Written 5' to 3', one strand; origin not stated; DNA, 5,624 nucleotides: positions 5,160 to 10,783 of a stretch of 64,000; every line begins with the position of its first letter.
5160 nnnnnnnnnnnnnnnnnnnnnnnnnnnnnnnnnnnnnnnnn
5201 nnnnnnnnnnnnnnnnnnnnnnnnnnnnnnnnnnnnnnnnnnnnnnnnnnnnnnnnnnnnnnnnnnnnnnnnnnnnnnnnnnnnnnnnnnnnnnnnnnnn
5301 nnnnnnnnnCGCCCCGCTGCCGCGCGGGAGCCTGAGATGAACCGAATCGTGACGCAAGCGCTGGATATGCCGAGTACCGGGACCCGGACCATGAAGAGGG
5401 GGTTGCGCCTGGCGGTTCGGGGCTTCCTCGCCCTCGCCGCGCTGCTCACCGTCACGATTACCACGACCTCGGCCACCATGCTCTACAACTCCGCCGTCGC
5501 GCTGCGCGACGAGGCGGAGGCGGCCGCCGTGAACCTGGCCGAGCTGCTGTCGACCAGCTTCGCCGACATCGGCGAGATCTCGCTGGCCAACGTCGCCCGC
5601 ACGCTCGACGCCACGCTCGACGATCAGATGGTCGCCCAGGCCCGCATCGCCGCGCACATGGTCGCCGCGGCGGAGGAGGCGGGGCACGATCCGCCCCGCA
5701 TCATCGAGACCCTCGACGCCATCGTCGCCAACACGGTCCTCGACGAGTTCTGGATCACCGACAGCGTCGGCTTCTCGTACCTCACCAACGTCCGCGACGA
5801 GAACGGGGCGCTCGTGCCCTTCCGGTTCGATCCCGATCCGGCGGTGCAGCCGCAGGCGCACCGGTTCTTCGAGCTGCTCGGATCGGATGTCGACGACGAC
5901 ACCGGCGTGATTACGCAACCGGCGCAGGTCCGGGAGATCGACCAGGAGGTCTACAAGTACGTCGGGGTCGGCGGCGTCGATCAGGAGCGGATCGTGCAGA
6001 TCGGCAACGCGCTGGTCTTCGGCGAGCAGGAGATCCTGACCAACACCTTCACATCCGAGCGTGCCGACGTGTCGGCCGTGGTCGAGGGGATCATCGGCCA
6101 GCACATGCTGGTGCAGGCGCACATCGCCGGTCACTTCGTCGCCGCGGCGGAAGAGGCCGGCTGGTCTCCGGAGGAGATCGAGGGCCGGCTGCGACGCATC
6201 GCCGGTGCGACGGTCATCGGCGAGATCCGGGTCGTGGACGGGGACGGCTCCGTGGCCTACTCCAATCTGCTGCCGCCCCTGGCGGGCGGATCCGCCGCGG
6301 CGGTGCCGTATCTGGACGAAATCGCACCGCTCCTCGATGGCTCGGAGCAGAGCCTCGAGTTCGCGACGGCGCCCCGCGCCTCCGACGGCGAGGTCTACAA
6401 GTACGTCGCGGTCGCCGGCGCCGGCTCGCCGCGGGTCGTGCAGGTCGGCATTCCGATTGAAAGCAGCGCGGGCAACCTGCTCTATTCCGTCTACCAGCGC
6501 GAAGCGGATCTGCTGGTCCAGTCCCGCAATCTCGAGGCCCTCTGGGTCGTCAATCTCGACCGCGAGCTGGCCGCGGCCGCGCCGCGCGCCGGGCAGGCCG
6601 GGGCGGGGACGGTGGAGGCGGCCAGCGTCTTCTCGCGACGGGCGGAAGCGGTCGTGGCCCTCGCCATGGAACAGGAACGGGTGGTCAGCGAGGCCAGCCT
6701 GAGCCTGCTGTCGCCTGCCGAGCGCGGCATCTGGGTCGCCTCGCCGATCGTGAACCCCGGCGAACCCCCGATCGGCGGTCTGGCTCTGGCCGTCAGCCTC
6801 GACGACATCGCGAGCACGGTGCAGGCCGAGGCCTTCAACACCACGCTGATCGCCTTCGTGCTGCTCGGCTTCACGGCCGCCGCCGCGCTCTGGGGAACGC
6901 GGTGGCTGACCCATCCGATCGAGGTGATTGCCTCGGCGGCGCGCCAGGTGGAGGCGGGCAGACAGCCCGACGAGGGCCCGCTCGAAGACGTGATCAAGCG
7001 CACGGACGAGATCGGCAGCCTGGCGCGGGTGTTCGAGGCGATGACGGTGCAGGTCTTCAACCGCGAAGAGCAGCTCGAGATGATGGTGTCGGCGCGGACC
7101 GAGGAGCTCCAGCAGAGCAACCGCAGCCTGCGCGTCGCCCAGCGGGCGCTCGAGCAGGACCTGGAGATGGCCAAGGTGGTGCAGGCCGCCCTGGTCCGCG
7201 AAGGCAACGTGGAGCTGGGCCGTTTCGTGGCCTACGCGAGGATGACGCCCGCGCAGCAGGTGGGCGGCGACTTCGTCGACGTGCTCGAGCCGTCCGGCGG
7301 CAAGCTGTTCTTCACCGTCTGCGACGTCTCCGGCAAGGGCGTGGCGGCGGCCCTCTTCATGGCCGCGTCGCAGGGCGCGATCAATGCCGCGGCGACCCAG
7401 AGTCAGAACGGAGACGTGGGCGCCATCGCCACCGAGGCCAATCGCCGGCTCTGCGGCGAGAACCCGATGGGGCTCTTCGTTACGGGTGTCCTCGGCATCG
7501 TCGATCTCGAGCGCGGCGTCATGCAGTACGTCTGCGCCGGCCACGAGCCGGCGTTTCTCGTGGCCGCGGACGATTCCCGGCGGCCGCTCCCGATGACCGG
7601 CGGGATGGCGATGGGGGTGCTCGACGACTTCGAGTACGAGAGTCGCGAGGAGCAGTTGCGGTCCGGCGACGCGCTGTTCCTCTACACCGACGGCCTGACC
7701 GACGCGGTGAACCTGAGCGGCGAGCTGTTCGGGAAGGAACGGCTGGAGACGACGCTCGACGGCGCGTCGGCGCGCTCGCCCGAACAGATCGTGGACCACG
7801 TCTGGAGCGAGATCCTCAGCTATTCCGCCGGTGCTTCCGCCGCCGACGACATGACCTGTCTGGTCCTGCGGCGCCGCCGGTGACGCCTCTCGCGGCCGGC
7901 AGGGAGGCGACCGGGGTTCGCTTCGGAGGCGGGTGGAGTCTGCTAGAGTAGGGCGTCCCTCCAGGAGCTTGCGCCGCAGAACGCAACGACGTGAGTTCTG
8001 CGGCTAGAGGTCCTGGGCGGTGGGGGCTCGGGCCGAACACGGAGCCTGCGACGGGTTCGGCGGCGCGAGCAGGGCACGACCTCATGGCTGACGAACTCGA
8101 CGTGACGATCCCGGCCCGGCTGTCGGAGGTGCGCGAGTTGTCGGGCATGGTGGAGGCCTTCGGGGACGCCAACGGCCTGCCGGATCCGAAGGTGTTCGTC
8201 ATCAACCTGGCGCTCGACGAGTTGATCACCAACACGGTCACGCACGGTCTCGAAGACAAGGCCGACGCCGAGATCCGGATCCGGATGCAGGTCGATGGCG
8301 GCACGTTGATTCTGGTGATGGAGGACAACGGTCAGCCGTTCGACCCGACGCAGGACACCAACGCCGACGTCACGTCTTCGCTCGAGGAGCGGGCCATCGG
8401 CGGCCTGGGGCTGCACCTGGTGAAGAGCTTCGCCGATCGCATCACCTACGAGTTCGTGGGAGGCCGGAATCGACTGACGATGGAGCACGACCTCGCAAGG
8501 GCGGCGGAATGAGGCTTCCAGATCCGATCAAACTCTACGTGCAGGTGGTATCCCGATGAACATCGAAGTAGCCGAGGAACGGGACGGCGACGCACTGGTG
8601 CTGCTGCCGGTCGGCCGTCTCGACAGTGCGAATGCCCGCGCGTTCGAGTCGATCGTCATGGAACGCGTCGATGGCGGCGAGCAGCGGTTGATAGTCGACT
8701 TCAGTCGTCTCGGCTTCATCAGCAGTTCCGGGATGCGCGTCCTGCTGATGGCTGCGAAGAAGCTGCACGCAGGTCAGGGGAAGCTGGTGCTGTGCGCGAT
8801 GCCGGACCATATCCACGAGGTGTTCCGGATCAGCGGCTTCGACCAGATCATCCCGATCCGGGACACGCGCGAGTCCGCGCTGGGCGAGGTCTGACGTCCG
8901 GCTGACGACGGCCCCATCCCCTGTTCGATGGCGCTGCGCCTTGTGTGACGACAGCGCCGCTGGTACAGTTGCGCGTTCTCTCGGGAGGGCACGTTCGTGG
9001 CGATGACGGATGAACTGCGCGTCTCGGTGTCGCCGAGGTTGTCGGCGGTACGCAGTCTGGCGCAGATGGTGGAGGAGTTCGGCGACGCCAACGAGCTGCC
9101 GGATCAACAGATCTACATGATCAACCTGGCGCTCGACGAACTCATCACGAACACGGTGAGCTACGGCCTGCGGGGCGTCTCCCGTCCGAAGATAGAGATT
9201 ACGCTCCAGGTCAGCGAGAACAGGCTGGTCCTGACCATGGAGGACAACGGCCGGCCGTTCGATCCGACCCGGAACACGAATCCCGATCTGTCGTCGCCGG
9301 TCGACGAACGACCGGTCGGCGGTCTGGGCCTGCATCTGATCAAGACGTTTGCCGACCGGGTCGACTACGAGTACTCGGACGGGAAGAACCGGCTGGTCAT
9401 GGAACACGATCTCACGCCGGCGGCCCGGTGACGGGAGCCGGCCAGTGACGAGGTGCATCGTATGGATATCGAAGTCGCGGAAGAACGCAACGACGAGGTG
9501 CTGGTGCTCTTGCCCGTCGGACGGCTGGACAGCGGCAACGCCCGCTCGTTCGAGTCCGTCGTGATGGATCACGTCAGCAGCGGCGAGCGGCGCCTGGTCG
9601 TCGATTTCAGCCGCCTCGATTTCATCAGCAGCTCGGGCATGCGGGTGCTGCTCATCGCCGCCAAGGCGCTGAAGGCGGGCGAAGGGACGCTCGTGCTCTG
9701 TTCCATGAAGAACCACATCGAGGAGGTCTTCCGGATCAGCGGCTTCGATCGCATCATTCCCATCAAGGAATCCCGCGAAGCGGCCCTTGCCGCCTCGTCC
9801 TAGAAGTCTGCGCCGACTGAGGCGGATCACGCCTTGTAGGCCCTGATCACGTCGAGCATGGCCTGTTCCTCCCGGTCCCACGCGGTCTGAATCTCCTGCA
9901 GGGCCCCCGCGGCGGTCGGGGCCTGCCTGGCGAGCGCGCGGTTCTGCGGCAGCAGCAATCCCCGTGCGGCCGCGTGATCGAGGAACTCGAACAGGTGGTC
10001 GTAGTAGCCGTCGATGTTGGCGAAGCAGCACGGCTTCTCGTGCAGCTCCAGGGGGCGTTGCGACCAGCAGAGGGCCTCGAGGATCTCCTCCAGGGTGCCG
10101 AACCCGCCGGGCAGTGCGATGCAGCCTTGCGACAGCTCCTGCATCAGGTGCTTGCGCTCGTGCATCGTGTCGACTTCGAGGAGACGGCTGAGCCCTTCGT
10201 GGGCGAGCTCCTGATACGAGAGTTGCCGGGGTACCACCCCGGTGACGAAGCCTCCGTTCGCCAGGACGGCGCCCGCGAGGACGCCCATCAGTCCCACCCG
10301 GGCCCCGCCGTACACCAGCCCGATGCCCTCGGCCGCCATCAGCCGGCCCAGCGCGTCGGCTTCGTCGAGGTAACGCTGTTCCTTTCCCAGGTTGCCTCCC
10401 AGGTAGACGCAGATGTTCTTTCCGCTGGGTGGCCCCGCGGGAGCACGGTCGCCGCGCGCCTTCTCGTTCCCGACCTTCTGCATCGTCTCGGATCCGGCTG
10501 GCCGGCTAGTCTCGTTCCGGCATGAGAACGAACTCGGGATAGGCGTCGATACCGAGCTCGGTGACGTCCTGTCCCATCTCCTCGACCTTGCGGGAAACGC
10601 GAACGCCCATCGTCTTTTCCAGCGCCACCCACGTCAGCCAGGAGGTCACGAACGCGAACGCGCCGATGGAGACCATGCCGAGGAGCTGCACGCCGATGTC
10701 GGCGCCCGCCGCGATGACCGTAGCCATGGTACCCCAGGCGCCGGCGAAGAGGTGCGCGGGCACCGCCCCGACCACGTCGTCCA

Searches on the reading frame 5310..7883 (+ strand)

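Call 85: search_protein_families(library=pfam, proteins=[window:5310-7883:+], max_evalue=0.00001)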
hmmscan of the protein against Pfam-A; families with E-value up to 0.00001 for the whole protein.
window:5310-7883:+ (857 aa): 2 families
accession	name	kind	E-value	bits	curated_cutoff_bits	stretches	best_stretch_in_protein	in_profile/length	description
PF07228.17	SpoIIE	-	1.7e-48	165.6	25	1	663-856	2-192/192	Stage II sporulation protein E (SpoIIE)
PF00672.30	HAMP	-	1.3e-07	32.3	25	1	530-579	3-48/53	HAMP domain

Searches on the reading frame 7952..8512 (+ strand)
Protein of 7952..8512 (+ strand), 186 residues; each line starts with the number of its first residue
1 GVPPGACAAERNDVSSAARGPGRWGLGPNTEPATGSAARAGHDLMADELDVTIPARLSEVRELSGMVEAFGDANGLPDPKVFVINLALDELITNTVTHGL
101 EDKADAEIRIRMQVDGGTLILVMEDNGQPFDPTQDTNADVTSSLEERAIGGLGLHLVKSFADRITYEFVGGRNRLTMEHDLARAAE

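Call 85: search_protein_families(library=pfam, proteins=[window:7952-8512:+], max_evalue=0.00001)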
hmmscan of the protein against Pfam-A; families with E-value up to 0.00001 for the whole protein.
window:7952-8512:+ (186 aa): 2 families
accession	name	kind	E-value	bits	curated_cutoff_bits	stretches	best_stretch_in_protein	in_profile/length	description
PF13581.12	HATPase_c_2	-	5.6e-24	85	27.4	1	53-177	1-125/127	Histidine kinase-like ATPase domain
PF02518.31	HATPase_c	-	9.5e-06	26.5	26.4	0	87-166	9-93/111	Histidine kinase-, DNA gyrase B-, and HSP90-like ATPase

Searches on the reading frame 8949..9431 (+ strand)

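Call 85: search_protein_families(library=pfam, proteins=[window:8949-9431:+], max_evalue=0.00001)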
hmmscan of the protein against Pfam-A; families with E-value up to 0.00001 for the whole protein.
window:8949-9431:+ (160 aa): 2 families
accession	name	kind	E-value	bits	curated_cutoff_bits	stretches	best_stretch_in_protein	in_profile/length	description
PF13581.12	HATPase_c_2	-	1.9e-24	86.6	27.4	1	28-151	2-125/127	Histidine kinase-like ATPase domain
PF02518.31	HATPase_c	-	9.1e-06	26.5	26.4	0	60-137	8-86/111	Histidine kinase-, DNA gyrase B-, and HSP90-like ATPase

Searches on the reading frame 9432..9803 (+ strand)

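Call 85: search_protein_families(library=pfam, proteins=[window:9432-9803:+], max_evalue=0.00001)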
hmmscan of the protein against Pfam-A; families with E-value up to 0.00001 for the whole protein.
window:9432-9803:+ (123 aa): 2 families
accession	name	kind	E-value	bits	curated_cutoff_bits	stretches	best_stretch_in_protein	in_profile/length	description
PF01740.26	STAS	-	3.2e-20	72.3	22.6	1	18-118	5-106/106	STAS domain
PF13466.11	STAS_2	-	3.6e-12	46.7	29.2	1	30-106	5-80/80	STAS domain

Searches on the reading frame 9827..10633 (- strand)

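Call 85: search_protein_families(library=pfam, proteins=[window:9827-10633:-], max_evalue=0.00001)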
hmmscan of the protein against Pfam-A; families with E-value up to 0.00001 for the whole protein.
window:9827-10633:- (268 aa): 2 families
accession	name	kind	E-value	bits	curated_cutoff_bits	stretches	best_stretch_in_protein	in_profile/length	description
PF03641.19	Lysine_decarbox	-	2.8e-34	118.6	27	1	116-247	1-130/131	Possible lysine decarboxylase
PF18306.6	LDcluster4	-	9.7e-14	51.7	26.3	1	81-188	10-114/151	SLOG cluster4 family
